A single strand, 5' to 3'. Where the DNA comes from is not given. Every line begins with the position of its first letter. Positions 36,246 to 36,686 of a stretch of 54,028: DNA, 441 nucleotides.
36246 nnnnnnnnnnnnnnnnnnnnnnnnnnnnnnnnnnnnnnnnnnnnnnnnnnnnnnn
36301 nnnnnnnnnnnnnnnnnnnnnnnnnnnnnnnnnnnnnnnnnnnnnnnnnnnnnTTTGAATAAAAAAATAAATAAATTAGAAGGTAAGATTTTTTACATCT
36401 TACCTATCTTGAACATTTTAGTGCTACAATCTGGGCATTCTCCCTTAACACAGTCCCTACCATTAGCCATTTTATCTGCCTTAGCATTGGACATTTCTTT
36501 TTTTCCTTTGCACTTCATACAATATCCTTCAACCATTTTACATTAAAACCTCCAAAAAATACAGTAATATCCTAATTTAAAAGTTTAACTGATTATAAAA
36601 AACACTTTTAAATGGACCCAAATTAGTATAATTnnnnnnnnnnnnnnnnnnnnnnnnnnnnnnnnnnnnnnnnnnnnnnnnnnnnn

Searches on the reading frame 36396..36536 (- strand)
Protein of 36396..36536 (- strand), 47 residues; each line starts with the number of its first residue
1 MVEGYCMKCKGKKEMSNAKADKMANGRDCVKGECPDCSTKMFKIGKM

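Call 33: search_protein_families(library=pfam, proteins=[window:36396-36536:-], max_evalue=1)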
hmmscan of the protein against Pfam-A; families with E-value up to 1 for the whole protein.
seq(47 aa): 2 families
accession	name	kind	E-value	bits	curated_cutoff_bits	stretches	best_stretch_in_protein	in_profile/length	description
PF18930.5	DUF5679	-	2.6e-12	47.1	27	1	5-44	1-40/40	Domain of unknown function (DUF5679)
PF24042.1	DUF7351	-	0.035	14.3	31.2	1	1-41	64-104/177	Domain of unknown function (DUF7351)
